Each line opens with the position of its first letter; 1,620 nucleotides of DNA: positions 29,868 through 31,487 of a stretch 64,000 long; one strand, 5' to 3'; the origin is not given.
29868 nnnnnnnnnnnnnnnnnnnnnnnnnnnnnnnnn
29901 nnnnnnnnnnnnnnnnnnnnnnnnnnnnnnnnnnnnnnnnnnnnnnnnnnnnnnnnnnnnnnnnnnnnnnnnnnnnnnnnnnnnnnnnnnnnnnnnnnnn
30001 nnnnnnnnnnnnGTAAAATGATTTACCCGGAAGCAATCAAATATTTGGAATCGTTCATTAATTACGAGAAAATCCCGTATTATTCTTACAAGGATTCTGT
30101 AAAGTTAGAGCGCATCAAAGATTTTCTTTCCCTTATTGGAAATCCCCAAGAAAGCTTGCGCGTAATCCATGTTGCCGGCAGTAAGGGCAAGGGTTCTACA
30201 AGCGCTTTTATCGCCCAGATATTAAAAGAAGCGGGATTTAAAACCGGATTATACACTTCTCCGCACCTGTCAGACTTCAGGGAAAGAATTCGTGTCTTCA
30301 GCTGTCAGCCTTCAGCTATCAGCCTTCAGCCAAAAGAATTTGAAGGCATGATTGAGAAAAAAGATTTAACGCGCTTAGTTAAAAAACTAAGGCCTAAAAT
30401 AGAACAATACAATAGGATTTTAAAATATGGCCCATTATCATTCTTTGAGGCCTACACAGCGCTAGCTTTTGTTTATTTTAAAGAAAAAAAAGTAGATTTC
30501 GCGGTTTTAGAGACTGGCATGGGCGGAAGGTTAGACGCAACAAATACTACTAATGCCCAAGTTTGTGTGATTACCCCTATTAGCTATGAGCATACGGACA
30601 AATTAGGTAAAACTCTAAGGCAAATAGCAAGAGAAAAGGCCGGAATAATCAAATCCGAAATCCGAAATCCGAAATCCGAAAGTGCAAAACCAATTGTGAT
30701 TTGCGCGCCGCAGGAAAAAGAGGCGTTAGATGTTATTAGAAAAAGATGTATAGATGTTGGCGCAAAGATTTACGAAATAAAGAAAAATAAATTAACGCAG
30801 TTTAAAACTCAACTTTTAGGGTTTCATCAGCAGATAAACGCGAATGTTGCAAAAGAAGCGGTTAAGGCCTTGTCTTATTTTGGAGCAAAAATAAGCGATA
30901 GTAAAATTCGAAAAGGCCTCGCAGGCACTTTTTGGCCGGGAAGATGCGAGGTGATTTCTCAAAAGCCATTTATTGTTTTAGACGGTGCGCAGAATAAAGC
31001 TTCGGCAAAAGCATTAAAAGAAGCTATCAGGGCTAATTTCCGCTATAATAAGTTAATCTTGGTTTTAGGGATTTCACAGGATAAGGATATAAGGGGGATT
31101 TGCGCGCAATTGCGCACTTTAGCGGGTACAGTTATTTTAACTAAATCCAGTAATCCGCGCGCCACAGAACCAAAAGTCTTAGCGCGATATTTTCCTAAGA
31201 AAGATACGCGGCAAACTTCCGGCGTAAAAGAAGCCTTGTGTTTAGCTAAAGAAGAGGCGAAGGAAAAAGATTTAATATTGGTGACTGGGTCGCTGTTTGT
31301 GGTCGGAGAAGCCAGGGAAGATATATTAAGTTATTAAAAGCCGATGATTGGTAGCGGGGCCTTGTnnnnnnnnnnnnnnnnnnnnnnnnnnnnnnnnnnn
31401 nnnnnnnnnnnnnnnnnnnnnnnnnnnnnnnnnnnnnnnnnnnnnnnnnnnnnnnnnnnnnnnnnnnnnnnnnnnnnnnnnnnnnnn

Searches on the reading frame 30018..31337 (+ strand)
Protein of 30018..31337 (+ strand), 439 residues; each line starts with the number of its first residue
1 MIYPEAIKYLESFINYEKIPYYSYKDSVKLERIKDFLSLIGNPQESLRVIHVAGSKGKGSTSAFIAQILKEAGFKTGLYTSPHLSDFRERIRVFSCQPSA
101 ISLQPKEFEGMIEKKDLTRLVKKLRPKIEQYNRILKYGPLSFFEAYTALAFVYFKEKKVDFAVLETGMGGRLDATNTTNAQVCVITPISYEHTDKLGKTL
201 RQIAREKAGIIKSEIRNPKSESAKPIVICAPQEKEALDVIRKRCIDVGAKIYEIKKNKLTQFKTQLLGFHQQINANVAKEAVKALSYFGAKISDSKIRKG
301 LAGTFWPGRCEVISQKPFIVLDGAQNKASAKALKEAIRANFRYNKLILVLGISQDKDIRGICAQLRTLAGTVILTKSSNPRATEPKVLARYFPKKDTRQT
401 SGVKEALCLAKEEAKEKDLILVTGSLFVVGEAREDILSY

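Call 45: find_encoding_contigs(protein=window:30018-31337:+, flank=10000, max_places=1)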
Protein window:30018-31337:+ (439 aa): 2 contigs read that carry it; 1 place shown.
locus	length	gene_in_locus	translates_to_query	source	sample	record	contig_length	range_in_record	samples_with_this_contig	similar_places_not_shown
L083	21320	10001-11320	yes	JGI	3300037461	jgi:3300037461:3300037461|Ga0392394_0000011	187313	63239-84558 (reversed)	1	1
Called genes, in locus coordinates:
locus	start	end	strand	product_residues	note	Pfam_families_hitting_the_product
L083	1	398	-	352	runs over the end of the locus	PF04932:Wzy_C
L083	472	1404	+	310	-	PF00535:Glycos_transf_2, PF13641:Glyco_tranf_2_3, PF13632:Glyco_trans_2_3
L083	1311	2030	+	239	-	PF06971:Put_DNA-bind_N, PF02629:CoA_binding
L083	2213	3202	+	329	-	PF02655:ATP-grasp_3, PF02786:CPSase_L_D2 (faint), PF02222:ATP-grasp (faint), PF07478:Dala_Dala_lig_C, PF13535:ATP-grasp_4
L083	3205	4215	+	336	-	PF01071:GARS_A (weak), PF02655:ATP-grasp_3, PF07478:Dala_Dala_lig_C, PF13535:ATP-grasp_4 (faint)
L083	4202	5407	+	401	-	PF04055:Radical_SAM, PF13353:Fer4_12 (weak), PF12544:LAM_C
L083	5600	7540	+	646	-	PF00009:GTP_EFTU, PF22042:EF-G_D2, PF03144:GTP_EFTU_D2, PF16658:RF3_C (faint), PF14492:EFG_III, PF03764:EFG_IV, PF00679:EFG_C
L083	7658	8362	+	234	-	PF06071:YchF-GTPase_C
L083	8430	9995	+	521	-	PF02142:MGS, PF01808:AICARFT_IMPCHas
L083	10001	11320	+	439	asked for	PF08245:Mur_ligase_M (weak), PF02875:Mur_ligase_C, PF27239:FOL3_C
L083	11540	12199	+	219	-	-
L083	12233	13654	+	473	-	PF10396:TrmE_N, PF12631:MnmE_helical, PF00009:GTP_EFTU (faint), PF02421:FeoB_N, PF00350:Dynamin_N (faint), PF01926:MMR_HSR1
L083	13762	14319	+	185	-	PF01227:GTP_cyclohydroI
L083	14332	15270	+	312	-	PF08308:PEGA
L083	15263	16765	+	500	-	PF13632:Glyco_trans_2_3 (weak)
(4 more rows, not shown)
